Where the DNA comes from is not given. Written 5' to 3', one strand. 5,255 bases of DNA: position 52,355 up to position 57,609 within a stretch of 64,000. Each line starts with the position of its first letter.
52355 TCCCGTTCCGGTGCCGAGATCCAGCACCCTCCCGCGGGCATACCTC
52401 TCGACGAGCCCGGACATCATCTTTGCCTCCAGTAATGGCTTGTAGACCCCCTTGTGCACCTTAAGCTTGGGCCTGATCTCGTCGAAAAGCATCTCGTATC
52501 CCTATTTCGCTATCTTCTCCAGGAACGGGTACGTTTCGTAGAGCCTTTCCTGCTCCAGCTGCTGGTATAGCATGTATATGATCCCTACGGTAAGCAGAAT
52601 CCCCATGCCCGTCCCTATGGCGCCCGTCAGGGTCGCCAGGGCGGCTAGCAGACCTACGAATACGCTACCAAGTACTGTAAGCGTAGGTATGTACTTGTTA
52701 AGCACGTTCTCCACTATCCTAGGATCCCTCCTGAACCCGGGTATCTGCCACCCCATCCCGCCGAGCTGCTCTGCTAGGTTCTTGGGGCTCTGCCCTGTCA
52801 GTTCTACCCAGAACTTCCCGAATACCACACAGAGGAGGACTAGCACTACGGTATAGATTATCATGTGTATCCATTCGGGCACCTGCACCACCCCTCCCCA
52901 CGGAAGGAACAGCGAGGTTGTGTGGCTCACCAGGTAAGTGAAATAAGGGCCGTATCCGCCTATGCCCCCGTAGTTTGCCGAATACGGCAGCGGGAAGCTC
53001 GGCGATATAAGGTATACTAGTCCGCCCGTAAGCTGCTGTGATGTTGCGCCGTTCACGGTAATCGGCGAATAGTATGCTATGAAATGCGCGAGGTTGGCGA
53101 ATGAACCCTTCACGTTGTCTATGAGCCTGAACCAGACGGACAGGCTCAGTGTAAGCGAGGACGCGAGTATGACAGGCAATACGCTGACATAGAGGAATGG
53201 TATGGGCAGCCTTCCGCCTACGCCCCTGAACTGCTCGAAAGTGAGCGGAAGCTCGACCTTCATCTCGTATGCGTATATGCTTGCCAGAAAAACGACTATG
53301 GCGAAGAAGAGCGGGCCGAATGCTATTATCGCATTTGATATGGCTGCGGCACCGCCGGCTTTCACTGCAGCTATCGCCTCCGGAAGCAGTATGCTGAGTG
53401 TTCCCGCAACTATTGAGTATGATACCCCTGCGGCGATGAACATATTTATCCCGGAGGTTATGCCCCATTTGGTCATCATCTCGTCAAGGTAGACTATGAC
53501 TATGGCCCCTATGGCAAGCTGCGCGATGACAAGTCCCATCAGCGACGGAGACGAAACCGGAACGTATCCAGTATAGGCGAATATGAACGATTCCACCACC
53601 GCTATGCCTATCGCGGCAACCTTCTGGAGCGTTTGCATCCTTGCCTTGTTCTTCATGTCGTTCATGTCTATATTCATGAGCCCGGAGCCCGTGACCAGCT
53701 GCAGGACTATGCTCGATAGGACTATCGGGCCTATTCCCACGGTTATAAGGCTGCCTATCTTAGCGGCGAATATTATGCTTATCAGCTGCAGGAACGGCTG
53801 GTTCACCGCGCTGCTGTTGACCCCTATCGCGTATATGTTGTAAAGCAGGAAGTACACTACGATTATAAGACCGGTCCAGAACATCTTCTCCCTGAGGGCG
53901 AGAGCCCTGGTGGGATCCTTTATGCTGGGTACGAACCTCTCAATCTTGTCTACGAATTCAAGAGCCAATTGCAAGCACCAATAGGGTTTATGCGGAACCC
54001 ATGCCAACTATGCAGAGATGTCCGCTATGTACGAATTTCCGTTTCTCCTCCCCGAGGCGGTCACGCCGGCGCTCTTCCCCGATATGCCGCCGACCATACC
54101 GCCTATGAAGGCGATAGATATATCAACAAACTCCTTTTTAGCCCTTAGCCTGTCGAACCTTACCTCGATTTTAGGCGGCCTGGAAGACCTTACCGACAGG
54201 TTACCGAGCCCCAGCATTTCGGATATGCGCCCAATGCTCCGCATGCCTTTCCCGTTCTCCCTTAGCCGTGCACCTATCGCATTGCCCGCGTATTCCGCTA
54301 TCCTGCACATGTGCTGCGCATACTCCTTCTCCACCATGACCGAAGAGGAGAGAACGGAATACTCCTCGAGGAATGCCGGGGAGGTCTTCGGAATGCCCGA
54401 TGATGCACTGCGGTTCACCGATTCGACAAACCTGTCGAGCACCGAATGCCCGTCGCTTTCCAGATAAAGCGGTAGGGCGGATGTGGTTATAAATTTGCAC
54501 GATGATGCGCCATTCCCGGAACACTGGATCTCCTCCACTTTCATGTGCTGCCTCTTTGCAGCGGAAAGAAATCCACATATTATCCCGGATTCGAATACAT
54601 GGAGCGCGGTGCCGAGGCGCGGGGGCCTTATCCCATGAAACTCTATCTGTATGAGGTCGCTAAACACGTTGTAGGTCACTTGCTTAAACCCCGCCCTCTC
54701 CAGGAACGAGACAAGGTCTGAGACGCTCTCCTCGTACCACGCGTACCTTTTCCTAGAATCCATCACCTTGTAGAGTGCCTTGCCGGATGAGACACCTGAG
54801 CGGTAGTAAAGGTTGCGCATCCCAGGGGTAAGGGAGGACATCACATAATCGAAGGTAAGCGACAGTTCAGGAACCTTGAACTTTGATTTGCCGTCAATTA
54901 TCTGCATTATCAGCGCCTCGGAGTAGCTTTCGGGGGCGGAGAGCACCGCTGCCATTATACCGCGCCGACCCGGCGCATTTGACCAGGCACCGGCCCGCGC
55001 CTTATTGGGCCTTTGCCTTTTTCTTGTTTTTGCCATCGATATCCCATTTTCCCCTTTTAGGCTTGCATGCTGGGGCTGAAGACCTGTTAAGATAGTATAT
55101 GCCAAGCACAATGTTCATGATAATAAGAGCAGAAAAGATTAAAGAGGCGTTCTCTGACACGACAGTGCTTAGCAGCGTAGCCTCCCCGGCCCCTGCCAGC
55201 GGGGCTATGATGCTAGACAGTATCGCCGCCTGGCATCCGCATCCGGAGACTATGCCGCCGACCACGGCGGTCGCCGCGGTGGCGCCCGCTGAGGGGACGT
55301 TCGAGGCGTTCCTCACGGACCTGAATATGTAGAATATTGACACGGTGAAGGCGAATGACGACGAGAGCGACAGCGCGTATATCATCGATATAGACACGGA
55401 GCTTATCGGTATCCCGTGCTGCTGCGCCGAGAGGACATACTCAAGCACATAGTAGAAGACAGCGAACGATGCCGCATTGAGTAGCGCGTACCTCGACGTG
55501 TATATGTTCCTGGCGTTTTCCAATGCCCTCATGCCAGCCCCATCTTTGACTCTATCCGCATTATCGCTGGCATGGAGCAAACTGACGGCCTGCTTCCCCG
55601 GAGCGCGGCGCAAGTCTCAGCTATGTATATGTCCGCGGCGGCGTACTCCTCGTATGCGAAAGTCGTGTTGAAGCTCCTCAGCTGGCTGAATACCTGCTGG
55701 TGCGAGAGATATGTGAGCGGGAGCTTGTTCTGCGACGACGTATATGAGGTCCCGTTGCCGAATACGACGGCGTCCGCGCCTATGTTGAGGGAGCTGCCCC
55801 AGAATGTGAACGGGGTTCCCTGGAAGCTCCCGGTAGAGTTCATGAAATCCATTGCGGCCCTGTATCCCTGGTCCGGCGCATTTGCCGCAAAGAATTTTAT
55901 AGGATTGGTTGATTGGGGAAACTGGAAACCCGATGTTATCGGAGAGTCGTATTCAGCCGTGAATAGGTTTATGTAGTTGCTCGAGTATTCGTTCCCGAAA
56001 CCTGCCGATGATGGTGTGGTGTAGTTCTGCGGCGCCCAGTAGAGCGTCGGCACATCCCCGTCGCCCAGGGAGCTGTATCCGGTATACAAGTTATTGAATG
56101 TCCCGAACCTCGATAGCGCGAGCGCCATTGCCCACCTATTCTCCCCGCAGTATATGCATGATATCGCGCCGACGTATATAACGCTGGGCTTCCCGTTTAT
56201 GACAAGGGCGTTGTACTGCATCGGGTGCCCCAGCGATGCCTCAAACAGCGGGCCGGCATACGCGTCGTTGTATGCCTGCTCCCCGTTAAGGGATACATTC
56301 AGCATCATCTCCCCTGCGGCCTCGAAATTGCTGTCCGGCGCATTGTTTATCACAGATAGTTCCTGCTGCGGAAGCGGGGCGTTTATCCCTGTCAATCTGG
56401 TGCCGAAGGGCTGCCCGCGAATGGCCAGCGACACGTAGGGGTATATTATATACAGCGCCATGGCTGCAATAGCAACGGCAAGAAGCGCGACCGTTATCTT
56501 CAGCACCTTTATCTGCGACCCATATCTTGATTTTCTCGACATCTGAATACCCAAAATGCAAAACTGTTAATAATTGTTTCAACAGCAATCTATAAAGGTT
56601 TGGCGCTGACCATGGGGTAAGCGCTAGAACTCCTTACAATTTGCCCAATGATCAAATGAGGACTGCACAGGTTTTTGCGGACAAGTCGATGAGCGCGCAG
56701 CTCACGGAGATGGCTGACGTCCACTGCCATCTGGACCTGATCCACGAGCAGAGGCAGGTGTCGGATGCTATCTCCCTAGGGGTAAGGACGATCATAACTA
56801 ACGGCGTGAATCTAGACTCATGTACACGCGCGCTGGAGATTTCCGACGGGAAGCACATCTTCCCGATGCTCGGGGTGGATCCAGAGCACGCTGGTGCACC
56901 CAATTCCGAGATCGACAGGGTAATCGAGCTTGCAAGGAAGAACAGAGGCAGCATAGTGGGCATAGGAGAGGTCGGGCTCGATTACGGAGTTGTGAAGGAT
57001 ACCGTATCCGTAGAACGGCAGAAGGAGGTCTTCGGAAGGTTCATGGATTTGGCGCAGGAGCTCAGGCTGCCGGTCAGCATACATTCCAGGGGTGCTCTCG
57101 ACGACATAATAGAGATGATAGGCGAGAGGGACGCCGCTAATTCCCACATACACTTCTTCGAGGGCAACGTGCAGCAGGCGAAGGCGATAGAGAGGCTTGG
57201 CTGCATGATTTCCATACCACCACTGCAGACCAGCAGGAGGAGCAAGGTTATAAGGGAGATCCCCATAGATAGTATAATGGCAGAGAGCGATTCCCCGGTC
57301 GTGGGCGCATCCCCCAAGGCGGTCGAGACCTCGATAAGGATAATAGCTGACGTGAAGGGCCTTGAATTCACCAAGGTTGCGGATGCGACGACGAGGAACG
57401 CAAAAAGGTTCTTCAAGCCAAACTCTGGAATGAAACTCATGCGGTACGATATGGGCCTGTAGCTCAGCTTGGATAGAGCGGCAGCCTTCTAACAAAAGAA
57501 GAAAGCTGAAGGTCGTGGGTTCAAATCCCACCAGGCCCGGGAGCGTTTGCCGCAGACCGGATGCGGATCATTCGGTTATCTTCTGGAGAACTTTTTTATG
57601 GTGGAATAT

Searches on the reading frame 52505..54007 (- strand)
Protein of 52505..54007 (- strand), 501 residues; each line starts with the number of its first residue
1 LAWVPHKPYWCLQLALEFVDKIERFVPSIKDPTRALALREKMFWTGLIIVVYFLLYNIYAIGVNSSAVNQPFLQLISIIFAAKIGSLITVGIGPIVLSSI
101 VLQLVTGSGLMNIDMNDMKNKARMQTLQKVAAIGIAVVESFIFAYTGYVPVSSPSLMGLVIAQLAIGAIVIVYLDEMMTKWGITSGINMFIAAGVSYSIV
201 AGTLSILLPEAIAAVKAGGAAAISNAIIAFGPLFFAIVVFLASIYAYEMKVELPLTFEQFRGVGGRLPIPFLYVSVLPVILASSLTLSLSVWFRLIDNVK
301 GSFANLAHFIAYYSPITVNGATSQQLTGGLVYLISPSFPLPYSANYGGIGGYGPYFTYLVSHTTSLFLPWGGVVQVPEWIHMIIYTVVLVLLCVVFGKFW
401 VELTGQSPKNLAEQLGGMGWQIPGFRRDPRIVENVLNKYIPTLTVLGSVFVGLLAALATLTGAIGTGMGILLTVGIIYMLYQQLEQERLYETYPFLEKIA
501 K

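Call 53: search_protein_families(library=pfam, proteins=[window:52505-54007:-], max_evalue=0.001)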
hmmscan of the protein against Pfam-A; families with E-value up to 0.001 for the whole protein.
window:52505-54007:- (501 aa): 1 family
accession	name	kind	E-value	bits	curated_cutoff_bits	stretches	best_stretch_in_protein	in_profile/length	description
PF00344.25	SecY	-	3.7e-57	194.5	32.2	1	86-480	1-305/306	SecY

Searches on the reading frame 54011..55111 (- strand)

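Call 53: search_protein_families(library=pfam, proteins=[window:54011-55111:-], max_evalue=0.001)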
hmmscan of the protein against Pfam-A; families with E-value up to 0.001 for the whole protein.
window:54011-55111:- (367 aa): 1 family
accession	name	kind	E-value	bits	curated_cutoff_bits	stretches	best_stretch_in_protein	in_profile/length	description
PF02830.23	V4R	-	2.3e-09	37.7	31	1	164-208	15-59/62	V4R domain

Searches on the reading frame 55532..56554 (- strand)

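Call 53: search_protein_families(library=pfam, proteins=[window:55532-56554:-], max_evalue=0.001)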
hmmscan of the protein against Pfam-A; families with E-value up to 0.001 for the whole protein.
window:55532-56554:- (341 aa): 1 family
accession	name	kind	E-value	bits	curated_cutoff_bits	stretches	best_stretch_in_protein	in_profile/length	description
PF06053.17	DUF929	-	8.3e-12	45.6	24.6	1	117-297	10-188/205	Domain of unknown function (DUF929)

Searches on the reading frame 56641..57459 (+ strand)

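Call 53: search_protein_families(library=pfam, proteins=[window:56641-57459:+], max_evalue=0.001)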
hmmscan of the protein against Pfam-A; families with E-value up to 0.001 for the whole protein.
window:56641-57459:+ (273 aa): 1 family
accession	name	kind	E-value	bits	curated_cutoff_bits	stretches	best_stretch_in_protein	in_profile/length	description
PF01026.27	TatD_DNase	-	4.1e-49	167.7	27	1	26-259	2-253/253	TatD related DNase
